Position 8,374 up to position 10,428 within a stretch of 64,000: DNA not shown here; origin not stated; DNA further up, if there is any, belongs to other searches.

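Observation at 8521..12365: Tandem pair of ~580-aa paralogues of an unrecognised multi-domain wHTH family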

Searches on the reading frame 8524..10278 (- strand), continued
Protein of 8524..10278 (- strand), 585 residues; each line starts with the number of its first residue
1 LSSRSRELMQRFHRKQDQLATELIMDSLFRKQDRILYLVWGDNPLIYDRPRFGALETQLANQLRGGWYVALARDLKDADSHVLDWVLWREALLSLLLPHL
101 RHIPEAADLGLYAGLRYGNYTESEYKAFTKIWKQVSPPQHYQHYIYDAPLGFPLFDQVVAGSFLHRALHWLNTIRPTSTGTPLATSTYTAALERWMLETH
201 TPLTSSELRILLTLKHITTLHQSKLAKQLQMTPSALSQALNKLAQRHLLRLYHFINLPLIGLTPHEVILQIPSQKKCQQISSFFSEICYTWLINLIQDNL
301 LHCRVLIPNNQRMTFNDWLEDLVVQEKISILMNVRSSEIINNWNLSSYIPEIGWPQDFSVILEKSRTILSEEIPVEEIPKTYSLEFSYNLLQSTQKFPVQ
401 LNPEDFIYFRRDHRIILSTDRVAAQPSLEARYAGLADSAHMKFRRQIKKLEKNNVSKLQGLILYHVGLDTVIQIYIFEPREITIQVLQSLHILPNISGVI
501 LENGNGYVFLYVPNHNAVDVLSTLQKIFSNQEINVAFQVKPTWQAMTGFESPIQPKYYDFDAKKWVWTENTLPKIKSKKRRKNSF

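Call 48: search_protein_families(library=pfam, proteins=[P0138, P0148, P0151, P0162, P0165, P0170, P0171, P0178, P0187, P0200], max_evalue=0.0001)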
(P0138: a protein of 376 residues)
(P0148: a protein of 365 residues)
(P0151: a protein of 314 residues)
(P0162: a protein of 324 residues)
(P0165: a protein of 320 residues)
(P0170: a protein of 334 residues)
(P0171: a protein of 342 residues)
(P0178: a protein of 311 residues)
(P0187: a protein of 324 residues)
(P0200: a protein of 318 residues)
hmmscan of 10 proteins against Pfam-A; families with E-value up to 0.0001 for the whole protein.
P0138 (376 aa): 17 families
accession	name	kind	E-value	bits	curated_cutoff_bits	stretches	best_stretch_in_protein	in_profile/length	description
PF13412.12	HTH_24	-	1.9e-21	75.8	21.9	2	208-253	2-47/48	Winged helix-turn-helix DNA-binding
PF13404.12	HTH_AsnC-type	-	1.9e-20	72.8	27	2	25-66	1-42/42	AsnC-type helix-turn-helix domain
PF01047.28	MarR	-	1.2e-12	48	24.6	1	212-253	6-47/59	MarR family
PF12840.13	HTH_20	-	2.8e-12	46.8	27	1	214-253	9-48/51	Helix-turn-helix domain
PF01022.26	HTH_5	-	7.4e-12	45.4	22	1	26-66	1-40/47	Bacterial regulatory protein, arsR family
PF12802.13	MarR_2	-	2.6e-09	37.6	27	0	28-65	6-44/61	MarR family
PF13545.12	HTH_Crp_2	-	8.2e-08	32.5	27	0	224-254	23-53/70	Crp-like helix-turn-helix domain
PF09339.16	HTH_IclR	-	5.9e-07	29.6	22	0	30-65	6-42/52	IclR helix-turn-helix domain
PF08279.18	HTH_11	-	7.8e-07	29.3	25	0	210-253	3-45/55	HTH domain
PF01325.25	Fe_dep_repress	-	2.1e-06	28.3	26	0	214-253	13-52/60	Iron dependent repressor, N-terminal DNA binding domain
PF00126.33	HTH_1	-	2.1e-06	28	26.6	0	29-74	3-46/60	Bacterial regulatory helix-turn-helix protein, lysR family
PF13730.12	HTH_36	-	5.9e-06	26.4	25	0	222-253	24-55/55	Helix-turn-helix domain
PF13542.12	HTH_Tnp_ISL3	-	1.1e-05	25.2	27.4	0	32-65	20-50/51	Helix-turn-helix domain of transposase family ISL3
PF13936.12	HTH_38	-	1.6e-05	25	27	0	44-63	23-42/44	Helix-turn-helix domain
PF04967.18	HTH_10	-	5e-05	23.5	23.1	0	44-64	26-46/53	HTH DNA binding domain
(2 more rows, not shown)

P0148 (365 aa): 3 families
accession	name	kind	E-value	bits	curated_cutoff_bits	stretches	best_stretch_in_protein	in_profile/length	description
PF13412.12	HTH_24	-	5.7e-12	45.5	21.9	1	18-64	2-48/48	Winged helix-turn-helix DNA-binding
PF13404.12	HTH_AsnC-type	-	1.4e-08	34.9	27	0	204-238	1-35/42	AsnC-type helix-turn-helix domain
PF01022.26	HTH_5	-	2.2e-05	24.7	22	0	211-240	7-35/47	Bacterial regulatory protein, arsR family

P0151 (314 aa): 5 families
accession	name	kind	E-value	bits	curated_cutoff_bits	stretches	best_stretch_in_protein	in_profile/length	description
PF13412.12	HTH_24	-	5.9e-18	64.6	21.9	2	170-216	1-47/48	Winged helix-turn-helix DNA-binding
PF13404.12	HTH_AsnC-type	-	1.3e-11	44.5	27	1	3-44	1-42/42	AsnC-type helix-turn-helix domain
PF01047.28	MarR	-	1.6e-09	38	24.6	0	170-215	1-46/59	MarR family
PF08279.18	HTH_11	-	1.9e-06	28.1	25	0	174-213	2-42/55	HTH domain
PF12802.13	MarR_2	-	5.7e-05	23.6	27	0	8-49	8-50/61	MarR family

P0162 (324 aa): 7 families
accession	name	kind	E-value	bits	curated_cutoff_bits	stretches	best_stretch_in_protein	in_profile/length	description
PF13404.12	HTH_AsnC-type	-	4.3e-26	90.9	27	2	170-211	1-42/42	AsnC-type helix-turn-helix domain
PF13412.12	HTH_24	-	6.4e-23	80.5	21.9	2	1-47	1-47/48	Winged helix-turn-helix DNA-binding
PF22451.2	NirdL-like_HTH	-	1.3e-07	31.5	27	0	20-47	19-46/47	Siroheme decarboxylase NirDL-like HTH domain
PF12840.13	HTH_20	-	4.3e-07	30.3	27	0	16-47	17-48/51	Helix-turn-helix domain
PF01047.28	MarR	-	5.6e-07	29.8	24.6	0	8-48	8-48/59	MarR family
PF01037.27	AsnC_trans_reg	-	2.6e-06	27.6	25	0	235-290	1-57/73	Lrp/AsnC ligand binding domain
PF08279.18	HTH_11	-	1.1e-05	25.7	25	0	6-57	3-50/55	HTH domain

P0165 (320 aa): 14 families
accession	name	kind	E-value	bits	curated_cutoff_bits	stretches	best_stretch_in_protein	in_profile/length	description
PF13404.12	HTH_AsnC-type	-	4.6e-25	87.6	27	2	166-206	1-41/42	AsnC-type helix-turn-helix domain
PF13412.12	HTH_24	-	1.7e-21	75.9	21.9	2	11-57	1-47/48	Winged helix-turn-helix DNA-binding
PF22482.2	AsnC_trans_reg_3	-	6.4e-20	71.5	24.4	2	85-152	24-90/95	PF0864 C-terminal dimeric alpha+beta barrel domain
PF01037.27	AsnC_trans_reg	-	1.9e-17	63.3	25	1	81-146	6-72/73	Lrp/AsnC ligand binding domain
PF08279.18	HTH_11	-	6.8e-09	35.9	25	0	16-71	3-55/55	HTH domain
PF01047.28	MarR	-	1.9e-08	34.5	24.6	0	18-58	8-48/59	MarR family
PF13545.12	HTH_Crp_2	-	1.1e-07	32.2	27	0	181-213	21-53/70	Crp-like helix-turn-helix domain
PF18024.7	HTH_50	-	1.4e-06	28.4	27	0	10-48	7-44/50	Helix-turn-helix domain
PF20432.4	Xre-like-HTH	-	3.2e-06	27.8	25.8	0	17-47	13-44/63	Antitoxin Xre-like helix-turn-helix domain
PF12840.13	HTH_20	-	8.1e-06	26.2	27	0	16-55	7-46/51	Helix-turn-helix domain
PF13936.12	HTH_38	-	3.7e-05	23.8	27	0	170-203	9-41/44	Helix-turn-helix domain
PF12802.13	MarR_2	-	4.2e-05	24.1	27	0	24-57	16-50/61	MarR family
PF24034.1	DUF7343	-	5.6e-05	23.4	27.6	0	19-58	8-49/62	Domain of unknown function (DUF7343)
PF01325.25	Fe_dep_repress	-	8.1e-05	23.2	26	0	183-208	23-48/60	Iron dependent repressor, N-terminal DNA binding domain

P0170 (334 aa): 11 families
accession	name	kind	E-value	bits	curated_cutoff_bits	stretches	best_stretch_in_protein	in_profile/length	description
PF13412.12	HTH_24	-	2.4e-17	62.7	21.9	2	174-220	2-48/48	Winged helix-turn-helix DNA-binding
PF01047.28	MarR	-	3.2e-08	33.8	24.6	0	178-219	6-47/59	MarR family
PF12802.13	MarR_2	-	1.9e-07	31.6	27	0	17-54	16-53/61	MarR family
PF09339.16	HTH_IclR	-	4.1e-07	30.1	22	0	16-53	13-50/52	IclR helix-turn-helix domain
PF01022.26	HTH_5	-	1.6e-06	28.4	22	0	180-220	7-46/47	Bacterial regulatory protein, arsR family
PF01978.25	TrmB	-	1.9e-06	28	25.6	0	176-220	9-53/68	Sugar-specific transcriptional regulator TrmB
PF13545.12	HTH_Crp_2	-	2.2e-06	28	27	0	20-54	21-56/70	Crp-like helix-turn-helix domain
PF08279.18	HTH_11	-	9.8e-06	25.8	25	0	12-50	5-44/55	HTH domain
PF12840.13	HTH_20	-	1.2e-05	25.6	27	0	191-220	20-49/51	Helix-turn-helix domain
PF13404.12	HTH_AsnC-type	-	3.4e-05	24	27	0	191-214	19-42/42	AsnC-type helix-turn-helix domain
PF25787.1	HTH_SB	-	5.8e-05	23.2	43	0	190-217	23-50/53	Sleeping Beauty transposase HTH domain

P0171 (342 aa): 10 families
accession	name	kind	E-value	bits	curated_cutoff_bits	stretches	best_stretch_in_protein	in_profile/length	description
PF13412.12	HTH_24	-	4.9e-21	74.5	21.9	2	5-50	2-47/48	Winged helix-turn-helix DNA-binding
PF13404.12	HTH_AsnC-type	-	1.8e-17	63.3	27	1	4-45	1-42/42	AsnC-type helix-turn-helix domain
PF01022.26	HTH_5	-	1.6e-08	34.7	22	0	10-52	6-47/47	Bacterial regulatory protein, arsR family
PF01047.28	MarR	-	5.5e-08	33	24.6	0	191-235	6-50/59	MarR family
PF13545.12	HTH_Crp_2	-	2.9e-06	27.6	27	0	20-51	22-53/70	Crp-like helix-turn-helix domain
PF00196.25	GerE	-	3.7e-06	26.9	23.5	0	208-228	23-43/57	Bacterial regulatory proteins, luxR family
PF12802.13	MarR_2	-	4.5e-06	27.2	27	0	15-50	14-50/61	MarR family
PF08279.18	HTH_11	-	5.5e-06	26.6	25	0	10-47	4-42/55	HTH domain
PF22451.2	NirdL-like_HTH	-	8.6e-06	25.7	27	0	25-50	21-46/47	Siroheme decarboxylase NirDL-like HTH domain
PF24034.1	DUF7343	-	8.1e-05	22.8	27.6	0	7-53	4-51/62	Domain of unknown function (DUF7343)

P0178 (311 aa): 12 families
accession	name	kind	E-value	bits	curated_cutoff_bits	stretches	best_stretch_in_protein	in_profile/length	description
PF13412.12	HTH_24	-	2.4e-23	81.9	21.9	2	3-49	2-48/48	Winged helix-turn-helix DNA-binding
PF13404.12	HTH_AsnC-type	-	1.4e-16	60.4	27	2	4-43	3-42/42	AsnC-type helix-turn-helix domain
PF01047.28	MarR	-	5.2e-12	45.9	24.6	1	8-49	7-48/59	MarR family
PF12840.13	HTH_20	-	3.1e-09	37.1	27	0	22-49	22-49/51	Helix-turn-helix domain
PF01022.26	HTH_5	-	5.4e-08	33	22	0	174-213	6-45/47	Bacterial regulatory protein, arsR family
PF01978.25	TrmB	-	8.2e-08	32.4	25.6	0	166-215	5-54/68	Sugar-specific transcriptional regulator TrmB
PF04967.18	HTH_10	-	2e-06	27.9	23.1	0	18-44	23-49/53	HTH DNA binding domain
PF08279.18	HTH_11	-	2.1e-06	27.9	25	0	172-211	3-43/55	HTH domain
PF12802.13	MarR_2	-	3.8e-06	27.4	27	0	22-50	24-52/61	MarR family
PF01037.27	AsnC_trans_reg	-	2.9e-05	24.3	25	0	70-122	4-57/73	Lrp/AsnC ligand binding domain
PF08220.18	HTH_DeoR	-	2.9e-05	24.2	21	0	7-51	3-47/57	DeoR-like helix-turn-helix domain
PF01325.25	Fe_dep_repress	-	9.2e-05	23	26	0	11-45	14-49/60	Iron dependent repressor, N-terminal DNA binding domain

P0187 (324 aa): 6 families
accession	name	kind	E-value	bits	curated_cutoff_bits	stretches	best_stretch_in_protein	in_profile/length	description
PF13412.12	HTH_24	-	4.7e-21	74.5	21.9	2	174-221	1-48/48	Winged helix-turn-helix DNA-binding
PF13404.12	HTH_AsnC-type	-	1.1e-19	70.4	27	2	174-214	1-41/42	AsnC-type helix-turn-helix domain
PF08279.18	HTH_11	-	8.5e-08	32.4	25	1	12-51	4-44/55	HTH domain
PF01047.28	MarR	-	3.1e-07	30.6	24.6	0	179-222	6-49/59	MarR family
PF12802.13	MarR_2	-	4.2e-07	30.5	27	0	185-221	14-51/61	MarR family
PF01037.27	AsnC_trans_reg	-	7.7e-05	22.9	25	0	248-294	10-57/73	Lrp/AsnC ligand binding domain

P0200 (318 aa): 8 families
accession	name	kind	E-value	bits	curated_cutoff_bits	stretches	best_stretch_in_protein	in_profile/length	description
PF13412.12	HTH_24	-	2e-28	98.2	21.9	2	2-49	1-48/48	Winged helix-turn-helix DNA-binding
PF13404.12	HTH_AsnC-type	-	5.3e-23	81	27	2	2-43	1-42/42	AsnC-type helix-turn-helix domain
PF01047.28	MarR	-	2.8e-09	37.1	24.6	0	8-48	7-47/59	MarR family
PF12840.13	HTH_20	-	2.8e-07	30.9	27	0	173-213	8-48/51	Helix-turn-helix domain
PF08279.18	HTH_11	-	5.5e-07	29.8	25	0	7-45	3-42/55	HTH domain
PF13545.12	HTH_Crp_2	-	2.5e-06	27.8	27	1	18-61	22-68/70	Crp-like helix-turn-helix domain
PF08220.18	HTH_DeoR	-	3.8e-05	23.8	21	0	172-217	3-49/57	DeoR-like helix-turn-helix domain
PF01037.27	AsnC_trans_reg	-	9.6e-05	22.7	25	0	233-287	2-56/73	Lrp/AsnC ligand binding domain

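Call 49: find_related_loci(query=A1, collection=genome_contigs, flank=10000)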
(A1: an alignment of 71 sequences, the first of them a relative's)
Query A1 (577 aa) in genome_contigs; peptide patterns used: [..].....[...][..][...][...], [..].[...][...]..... (x = any residue, [..] = any of these).
47 stretches matched a pattern; 19 encode a relative of the query (tblastn E <= 1e-3); 16 distinct loci.
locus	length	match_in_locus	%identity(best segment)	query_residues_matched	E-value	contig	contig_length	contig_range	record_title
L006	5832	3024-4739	84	1-574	0e+0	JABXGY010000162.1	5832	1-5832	MAG: archaeon isolate H03M_Hermod_104 h03m_104_k127_1712008, whole genome shotgun sequence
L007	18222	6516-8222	55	2-570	0e+0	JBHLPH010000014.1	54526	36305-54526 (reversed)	MAG: Promethearchaeota archaeon isolate H2M.135 H2M.135@287, whole genome shotgun sequence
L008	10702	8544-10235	54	1-565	0e+0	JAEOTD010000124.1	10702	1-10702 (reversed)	MAG: Candidatus Hermodarchaeota archaeon isolate YT1_028 k127_43362362, whole genome shotgun sequence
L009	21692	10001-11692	56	1-565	0e+0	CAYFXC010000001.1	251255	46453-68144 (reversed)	MAG TPA_asm: uncultured archaeon isolate ERP108616_co2_263 genome assembly, contig: NODE_6_length_251255_cov_6.462707, w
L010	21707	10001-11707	53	2-570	0e+0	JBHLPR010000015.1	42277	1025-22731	MAG: Promethearchaeota archaeon isolate H2S.129 H2S.129@426, whole genome shotgun sequence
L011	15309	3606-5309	53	1-568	0e+0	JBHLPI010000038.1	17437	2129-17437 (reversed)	MAG: Promethearchaeota archaeon isolate H2M.163 H2M.163@2676, whole genome shotgun sequence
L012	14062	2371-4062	52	1-565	0e+0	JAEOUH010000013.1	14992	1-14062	MAG: Candidatus Hermodarchaeota archaeon isolate FT1_005 k127_3201305, whole genome shotgun sequence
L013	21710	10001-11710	46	3-577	1e-169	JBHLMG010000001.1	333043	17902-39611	MAG: Promethearchaeota archaeon isolate DZ2M.269 DZ2M.269@26, whole genome shotgun sequence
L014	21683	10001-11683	45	3-565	8e-158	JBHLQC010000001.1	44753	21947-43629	MAG: Candidatus Odinarchaeota archaeon isolate H3S.115 H3S.115@126, whole genome shotgun sequence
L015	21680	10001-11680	45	3-565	8e-154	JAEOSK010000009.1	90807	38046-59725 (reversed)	MAG: Candidatus Hermodarchaeum yapensis isolate Yap4.bin9.105 contig-145_102, whole genome shotgun sequence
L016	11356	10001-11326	53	1-442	2e-149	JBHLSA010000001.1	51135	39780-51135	MAG: Candidatus Thorarchaeota archaeon isolate TM2M.154 TM2M.154@955, whole genome shotgun sequence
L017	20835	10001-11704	45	1-572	6e-149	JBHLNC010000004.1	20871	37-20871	MAG: Promethearchaeota archaeon isolate DZ2S.148 DZ2S.148@7723, whole genome shotgun sequence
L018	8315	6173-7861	36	2-564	2e-124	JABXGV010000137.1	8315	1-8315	MAG: archaeon isolate H02S_Hermod_124 h02s_124_k137_1619351, whole genome shotgun sequence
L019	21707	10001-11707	53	1-569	0e+0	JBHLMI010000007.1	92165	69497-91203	MAG: Promethearchaeota archaeon isolate DZ2M.271 DZ2M.271@506, whole genome shotgun sequence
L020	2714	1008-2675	35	3-568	3e-101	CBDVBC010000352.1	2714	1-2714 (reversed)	MAG TPA_asm: Candidatus Hermodarchaeota archaeon isolate SRR22302347_concoct_51 genome assembly, contig: ERZ25073594.416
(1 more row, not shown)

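Call 52: find_encoding_contigs(protein=P0114, flank=10000, max_places=1)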
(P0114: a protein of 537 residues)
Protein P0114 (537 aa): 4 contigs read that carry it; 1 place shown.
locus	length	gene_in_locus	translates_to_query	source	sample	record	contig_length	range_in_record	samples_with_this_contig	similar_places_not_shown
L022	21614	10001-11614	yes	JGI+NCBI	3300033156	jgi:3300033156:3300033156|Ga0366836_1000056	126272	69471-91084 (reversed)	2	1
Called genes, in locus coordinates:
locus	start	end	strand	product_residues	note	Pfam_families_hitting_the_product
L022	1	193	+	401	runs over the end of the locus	PF13401:AAA_22, PF22703:Cdc6_lid, PF09079:WHD_Cdc6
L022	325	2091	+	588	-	PF14559:TPR_19 (weak), PF13424:TPR_12 (weak), PF13371:TPR_9 (weak), PF13414:TPR_11, PF13432:TPR_16, PF00515:TPR_1, PF07719:TPR_2, PF13424:TPR_12, +8 more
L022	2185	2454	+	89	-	-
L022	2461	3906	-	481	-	PF24695:PITM1-3 (faint)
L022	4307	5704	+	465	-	PF02874:ATP-synt_ab_N, PF00006:ATP-synt_ab, PF22919:ATP-synt_VA_C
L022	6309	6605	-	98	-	PF01022:HTH_5, PF13412:HTH_24 (weak)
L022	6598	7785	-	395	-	PF01637:ATPase_2 (weak), PF13191:AAA_16 (weak), PF13401:AAA_22, PF22703:Cdc6_lid, PF09079:WHD_Cdc6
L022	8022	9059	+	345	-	-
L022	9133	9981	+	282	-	PF24038:DUF7347 (weak), PF13412:HTH_24 (faint)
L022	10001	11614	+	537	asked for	-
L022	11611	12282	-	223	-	PF04493:Endonuclease_5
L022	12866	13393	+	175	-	PF00994:MoCF_biosynth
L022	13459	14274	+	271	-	PF01416:PseudoU_synth_1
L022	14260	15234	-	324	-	PF03215:Rad17 (weak), PF05496:RuvB_N (weak), PF25199:nSTAND_NTPase5 (weak), PF13177:DNA_pol3_delta2, PF13173:AAA_14 (weak), PF00004:AAA, PF21960:RCF1-5-like_lid, PF08542:Rep_fac_C, +2 more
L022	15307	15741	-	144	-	PF04756:OST3_OST6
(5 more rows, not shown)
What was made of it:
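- The distant Odinarchaeial homologue also sits 2 kb from a cdc6 + HTH_5 pair and near RFC and RadA (call 52).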

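Call 53: find_encoding_contigs(protein=P0247, flank=10000, max_places=1)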
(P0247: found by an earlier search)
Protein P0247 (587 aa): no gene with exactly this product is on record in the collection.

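Call 69: search_protein_families(library=padloc, proteins=[window:8524-10278:-], max_evalue=0.01)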
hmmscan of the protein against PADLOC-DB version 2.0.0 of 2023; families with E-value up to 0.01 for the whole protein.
window:8524-10278:- (585 aa): 0 families

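Call 76: find_encoding_contigs(protein=P0105, flank=10000, max_places=2)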
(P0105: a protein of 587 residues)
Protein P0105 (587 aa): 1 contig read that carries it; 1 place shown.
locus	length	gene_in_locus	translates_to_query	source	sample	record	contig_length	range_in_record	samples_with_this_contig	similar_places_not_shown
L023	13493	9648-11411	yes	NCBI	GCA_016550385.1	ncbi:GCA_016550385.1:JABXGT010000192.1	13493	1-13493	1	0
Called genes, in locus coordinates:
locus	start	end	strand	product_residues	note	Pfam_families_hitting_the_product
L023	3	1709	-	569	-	?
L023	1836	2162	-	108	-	PF10967:DUF2769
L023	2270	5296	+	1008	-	PF04389:Peptidase_M28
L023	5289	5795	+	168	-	-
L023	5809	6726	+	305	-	-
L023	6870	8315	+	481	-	-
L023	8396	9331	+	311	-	PF13091:PLDc_2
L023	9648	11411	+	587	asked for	-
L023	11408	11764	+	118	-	-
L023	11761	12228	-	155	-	PF08378:NERD (weak)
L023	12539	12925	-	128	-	PF03259:Robl_LC7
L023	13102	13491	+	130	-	?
